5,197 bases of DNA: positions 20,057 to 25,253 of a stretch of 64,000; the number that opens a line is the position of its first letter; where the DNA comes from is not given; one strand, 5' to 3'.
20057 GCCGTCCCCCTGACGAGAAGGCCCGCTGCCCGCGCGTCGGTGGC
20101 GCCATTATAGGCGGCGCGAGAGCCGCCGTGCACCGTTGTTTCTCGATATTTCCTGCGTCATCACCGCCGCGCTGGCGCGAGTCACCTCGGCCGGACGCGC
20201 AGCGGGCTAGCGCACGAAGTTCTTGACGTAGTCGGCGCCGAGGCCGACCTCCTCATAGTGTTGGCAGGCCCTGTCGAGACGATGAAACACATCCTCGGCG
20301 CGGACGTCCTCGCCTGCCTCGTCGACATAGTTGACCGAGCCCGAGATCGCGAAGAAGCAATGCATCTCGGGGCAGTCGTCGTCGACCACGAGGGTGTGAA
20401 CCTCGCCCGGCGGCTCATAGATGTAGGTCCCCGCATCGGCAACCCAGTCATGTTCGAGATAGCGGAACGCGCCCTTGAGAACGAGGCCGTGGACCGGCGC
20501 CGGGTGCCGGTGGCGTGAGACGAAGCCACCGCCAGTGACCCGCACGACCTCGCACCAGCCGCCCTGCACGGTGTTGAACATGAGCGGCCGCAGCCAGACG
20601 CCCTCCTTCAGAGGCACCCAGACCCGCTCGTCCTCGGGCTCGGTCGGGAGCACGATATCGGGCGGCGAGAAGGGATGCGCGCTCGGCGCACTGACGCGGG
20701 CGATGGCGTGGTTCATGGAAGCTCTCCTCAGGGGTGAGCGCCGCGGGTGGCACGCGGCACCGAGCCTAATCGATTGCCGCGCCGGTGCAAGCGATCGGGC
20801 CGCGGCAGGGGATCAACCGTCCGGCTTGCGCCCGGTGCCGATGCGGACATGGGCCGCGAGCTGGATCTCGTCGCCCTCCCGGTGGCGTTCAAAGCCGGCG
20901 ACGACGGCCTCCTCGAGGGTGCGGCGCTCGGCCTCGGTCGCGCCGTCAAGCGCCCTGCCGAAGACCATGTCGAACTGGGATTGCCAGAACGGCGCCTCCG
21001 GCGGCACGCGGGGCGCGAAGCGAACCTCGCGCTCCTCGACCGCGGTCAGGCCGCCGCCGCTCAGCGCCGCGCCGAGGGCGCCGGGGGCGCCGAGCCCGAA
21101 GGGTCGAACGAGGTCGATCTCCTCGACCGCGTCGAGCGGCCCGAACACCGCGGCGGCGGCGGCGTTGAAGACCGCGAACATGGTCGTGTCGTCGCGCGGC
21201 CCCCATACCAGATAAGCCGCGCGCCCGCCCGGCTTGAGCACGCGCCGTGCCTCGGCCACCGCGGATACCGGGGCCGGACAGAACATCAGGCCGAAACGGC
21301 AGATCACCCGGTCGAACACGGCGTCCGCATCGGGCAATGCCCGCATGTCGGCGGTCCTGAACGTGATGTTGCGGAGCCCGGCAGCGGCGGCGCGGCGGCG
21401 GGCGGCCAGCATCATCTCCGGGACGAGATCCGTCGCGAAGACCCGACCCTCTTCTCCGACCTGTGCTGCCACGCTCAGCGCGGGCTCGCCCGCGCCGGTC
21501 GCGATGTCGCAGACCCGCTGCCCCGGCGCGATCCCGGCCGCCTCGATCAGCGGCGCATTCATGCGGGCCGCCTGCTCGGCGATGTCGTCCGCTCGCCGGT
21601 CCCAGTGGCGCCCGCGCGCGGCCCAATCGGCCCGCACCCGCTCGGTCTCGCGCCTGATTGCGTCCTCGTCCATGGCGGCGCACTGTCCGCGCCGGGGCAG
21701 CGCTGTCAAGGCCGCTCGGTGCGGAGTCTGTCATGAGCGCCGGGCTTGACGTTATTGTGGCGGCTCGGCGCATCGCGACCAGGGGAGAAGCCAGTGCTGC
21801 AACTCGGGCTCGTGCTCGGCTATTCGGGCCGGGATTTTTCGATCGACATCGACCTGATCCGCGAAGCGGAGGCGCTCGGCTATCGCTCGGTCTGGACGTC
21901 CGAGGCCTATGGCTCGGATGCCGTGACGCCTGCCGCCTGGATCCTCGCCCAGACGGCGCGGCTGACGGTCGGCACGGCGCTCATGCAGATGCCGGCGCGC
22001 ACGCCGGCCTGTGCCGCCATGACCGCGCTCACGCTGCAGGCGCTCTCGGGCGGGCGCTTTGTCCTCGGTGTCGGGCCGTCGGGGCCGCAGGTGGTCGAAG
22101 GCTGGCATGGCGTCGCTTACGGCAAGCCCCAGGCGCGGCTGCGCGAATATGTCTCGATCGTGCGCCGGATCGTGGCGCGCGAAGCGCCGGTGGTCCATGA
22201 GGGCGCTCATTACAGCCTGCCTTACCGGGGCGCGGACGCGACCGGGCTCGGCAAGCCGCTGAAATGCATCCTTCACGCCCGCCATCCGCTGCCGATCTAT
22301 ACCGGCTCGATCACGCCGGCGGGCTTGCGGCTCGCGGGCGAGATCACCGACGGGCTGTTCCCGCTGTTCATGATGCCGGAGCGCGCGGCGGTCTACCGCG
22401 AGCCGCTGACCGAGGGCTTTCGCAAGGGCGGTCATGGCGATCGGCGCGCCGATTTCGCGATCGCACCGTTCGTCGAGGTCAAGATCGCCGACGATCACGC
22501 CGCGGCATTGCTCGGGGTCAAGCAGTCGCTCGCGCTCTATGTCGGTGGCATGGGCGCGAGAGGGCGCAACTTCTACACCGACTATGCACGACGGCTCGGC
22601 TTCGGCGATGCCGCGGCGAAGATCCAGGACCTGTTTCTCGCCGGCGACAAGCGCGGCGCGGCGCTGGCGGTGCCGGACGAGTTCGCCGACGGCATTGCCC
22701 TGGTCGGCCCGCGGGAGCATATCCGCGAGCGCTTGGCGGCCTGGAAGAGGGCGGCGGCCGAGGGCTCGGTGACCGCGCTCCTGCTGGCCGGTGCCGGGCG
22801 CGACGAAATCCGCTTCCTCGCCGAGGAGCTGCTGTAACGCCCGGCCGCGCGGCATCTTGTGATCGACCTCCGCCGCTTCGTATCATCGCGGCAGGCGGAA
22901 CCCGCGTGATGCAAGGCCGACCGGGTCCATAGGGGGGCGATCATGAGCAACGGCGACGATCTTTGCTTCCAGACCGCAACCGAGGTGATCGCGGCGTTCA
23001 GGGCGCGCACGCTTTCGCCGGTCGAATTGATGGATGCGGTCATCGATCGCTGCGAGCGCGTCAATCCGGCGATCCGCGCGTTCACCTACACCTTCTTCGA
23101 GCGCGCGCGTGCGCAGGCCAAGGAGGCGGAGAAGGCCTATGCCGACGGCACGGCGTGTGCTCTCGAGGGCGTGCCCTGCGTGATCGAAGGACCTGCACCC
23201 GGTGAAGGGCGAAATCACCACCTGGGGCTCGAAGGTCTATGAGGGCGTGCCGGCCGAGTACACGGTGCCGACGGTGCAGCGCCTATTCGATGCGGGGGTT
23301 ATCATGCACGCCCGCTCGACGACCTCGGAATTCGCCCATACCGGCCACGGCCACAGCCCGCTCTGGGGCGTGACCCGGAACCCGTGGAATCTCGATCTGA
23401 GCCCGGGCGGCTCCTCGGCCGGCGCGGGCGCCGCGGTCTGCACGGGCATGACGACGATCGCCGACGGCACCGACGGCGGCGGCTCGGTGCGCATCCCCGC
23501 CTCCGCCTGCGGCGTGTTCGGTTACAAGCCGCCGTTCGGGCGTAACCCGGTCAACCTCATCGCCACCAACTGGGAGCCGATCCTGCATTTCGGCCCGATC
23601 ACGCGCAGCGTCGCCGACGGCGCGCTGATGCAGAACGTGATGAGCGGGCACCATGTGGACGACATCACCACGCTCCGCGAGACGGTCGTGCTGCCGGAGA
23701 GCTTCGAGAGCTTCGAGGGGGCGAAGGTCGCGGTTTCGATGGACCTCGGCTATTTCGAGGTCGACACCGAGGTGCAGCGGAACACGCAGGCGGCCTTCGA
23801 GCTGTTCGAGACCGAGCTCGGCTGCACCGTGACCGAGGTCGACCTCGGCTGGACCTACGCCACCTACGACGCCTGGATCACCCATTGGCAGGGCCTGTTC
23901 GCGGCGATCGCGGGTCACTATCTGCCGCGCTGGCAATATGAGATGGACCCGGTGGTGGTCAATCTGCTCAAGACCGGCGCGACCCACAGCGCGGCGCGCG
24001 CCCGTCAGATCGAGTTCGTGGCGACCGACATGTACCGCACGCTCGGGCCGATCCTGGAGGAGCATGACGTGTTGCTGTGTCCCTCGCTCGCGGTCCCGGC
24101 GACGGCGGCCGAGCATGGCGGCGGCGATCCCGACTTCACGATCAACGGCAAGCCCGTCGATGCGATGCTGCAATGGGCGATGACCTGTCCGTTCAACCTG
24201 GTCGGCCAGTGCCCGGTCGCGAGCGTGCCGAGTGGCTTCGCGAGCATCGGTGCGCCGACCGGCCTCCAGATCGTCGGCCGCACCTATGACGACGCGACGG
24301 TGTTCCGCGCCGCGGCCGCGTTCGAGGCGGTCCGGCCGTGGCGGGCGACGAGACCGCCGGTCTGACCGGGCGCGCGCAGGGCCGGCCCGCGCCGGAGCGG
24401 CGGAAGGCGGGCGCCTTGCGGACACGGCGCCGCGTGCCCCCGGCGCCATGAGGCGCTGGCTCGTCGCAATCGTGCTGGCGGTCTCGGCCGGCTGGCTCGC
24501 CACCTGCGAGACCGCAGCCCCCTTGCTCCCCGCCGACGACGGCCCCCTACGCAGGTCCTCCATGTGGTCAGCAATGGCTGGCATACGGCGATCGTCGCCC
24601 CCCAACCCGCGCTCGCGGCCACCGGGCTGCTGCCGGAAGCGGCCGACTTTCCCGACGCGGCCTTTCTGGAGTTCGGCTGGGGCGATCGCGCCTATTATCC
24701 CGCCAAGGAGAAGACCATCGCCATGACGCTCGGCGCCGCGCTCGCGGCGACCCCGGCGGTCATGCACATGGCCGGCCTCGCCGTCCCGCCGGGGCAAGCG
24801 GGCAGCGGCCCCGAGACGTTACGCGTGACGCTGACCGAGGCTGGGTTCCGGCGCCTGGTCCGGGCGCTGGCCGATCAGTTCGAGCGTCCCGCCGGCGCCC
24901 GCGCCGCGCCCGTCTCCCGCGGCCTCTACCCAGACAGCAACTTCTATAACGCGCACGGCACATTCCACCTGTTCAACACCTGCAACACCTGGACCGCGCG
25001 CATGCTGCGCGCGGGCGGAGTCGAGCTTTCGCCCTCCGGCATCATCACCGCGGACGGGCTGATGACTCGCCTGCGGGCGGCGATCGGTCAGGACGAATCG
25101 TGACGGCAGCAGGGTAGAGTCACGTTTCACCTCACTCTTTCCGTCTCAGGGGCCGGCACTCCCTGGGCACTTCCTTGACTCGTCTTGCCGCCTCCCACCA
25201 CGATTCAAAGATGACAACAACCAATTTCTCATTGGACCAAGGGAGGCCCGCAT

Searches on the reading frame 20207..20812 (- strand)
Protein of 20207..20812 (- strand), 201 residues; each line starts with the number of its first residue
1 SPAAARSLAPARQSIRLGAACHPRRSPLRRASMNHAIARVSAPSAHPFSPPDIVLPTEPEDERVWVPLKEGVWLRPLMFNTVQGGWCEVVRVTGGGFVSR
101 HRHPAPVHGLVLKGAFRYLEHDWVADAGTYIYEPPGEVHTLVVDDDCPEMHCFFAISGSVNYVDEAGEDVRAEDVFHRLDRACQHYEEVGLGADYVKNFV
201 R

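Call 84: search_protein_families(library=pfam, proteins=[window:20207-20812:-], max_evalue=0.0001)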
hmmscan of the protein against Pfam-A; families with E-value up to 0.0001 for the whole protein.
window:20207-20812:- (201 aa): 2 families
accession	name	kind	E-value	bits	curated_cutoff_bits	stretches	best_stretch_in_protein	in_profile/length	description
PF12973.13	Cupin_7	-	2.3e-20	72.8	27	1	62-147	10-95/105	ChrR Cupin-like domain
PF07883.17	Cupin_2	-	9.8e-06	25.6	27.2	1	90-146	3-61/70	Cupin domain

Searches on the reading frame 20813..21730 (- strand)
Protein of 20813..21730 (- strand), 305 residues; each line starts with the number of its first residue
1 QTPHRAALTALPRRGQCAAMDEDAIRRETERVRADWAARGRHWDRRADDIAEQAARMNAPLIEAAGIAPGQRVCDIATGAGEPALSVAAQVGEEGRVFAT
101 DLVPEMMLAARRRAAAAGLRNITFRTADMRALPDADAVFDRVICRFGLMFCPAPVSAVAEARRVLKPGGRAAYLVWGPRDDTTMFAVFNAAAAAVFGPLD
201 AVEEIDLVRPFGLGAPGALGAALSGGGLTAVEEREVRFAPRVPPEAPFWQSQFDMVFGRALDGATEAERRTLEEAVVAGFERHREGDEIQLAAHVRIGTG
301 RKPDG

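Call 69: search_protein_families(library=pfam, proteins=[window:20813-21730:-], max_evalue=0.00001)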
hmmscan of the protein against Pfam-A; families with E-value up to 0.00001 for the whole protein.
window:20813-21730:- (305 aa): 6 families
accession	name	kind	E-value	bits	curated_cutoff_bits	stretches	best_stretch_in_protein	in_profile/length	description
PF13649.12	Methyltransf_25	-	1.9e-21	77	27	1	73-169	1-97/97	Methyltransferase domain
PF08241.18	Methyltransf_11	-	7.1e-19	68.7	21.2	1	75-171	2-93/95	Methyltransferase domain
PF13847.12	Methyltransf_31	-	1.9e-17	63.7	27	1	69-171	3-107/145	Methyltransferase domain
PF01209.24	Ubie_methyltran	-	4.1e-17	62.7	20.1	1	64-174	42-152/233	ubiE/COQ5 methyltransferase family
PF08242.18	Methyltransf_12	-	5.7e-10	40.2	30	1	75-170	2-97/98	Methyltransferase domain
PF01135.25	PCMT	-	1.4e-07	32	20.3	1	54-145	58-149/210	Protein-L-isoaspartate(D-aspartate) O-methyltransferase (PCMT)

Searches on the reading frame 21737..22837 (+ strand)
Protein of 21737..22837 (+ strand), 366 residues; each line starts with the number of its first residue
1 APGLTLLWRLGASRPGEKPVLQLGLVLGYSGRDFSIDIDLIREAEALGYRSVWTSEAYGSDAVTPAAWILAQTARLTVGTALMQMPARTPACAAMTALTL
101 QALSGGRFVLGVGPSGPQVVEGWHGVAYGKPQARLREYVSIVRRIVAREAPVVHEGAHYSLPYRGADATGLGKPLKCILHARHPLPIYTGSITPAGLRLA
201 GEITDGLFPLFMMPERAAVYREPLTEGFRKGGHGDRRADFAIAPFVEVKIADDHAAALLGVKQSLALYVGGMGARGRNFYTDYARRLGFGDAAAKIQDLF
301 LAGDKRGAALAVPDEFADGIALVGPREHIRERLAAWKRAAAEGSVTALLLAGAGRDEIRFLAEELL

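Call 69: search_protein_families(library=pfam, proteins=[window:21737-22837:+], max_evalue=0.00001)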
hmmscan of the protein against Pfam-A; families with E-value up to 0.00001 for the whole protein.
window:21737-22837:+ (366 aa): 1 family
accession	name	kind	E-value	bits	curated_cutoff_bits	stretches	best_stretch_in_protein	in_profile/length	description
PF00296.26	Bac_luciferase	-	9.6e-66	222.7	27.9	1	38-341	26-312/314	Luciferase-like monooxygenase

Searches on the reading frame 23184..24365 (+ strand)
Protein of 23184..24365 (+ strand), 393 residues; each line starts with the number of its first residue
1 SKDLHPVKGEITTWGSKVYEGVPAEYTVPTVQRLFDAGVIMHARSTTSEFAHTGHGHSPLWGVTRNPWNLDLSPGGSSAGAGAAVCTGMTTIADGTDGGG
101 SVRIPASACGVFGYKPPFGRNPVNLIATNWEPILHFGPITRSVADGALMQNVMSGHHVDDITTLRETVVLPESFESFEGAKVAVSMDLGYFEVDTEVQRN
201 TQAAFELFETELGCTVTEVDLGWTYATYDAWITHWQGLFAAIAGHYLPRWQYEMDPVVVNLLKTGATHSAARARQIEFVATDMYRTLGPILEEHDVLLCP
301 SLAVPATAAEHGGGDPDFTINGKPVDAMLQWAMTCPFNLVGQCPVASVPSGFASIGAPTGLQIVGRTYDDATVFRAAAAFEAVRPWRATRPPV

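Call 39: search_protein_families(library=pfam, proteins=[window:23184-24365:+], max_evalue=0.00001)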
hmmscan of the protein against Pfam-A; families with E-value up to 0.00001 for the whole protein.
window:23184-24365:+ (393 aa): 1 family
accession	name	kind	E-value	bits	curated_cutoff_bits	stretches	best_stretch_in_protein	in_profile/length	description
PF01425.27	Amidase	-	2.7e-64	218.3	27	1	2-373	55-444/445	Amidase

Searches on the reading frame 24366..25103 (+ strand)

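Call 84: search_protein_families(library=pfam, proteins=[window:24366-25103:+], max_evalue=0.0001)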
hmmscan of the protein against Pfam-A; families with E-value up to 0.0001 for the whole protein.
window:24366-25103:+ (245 aa): 1 family
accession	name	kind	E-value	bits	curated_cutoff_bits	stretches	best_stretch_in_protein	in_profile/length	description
PF09601.15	DUF2459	-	1.1e-35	123.4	27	1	66-223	2-166/171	Protein of unknown function (DUF2459)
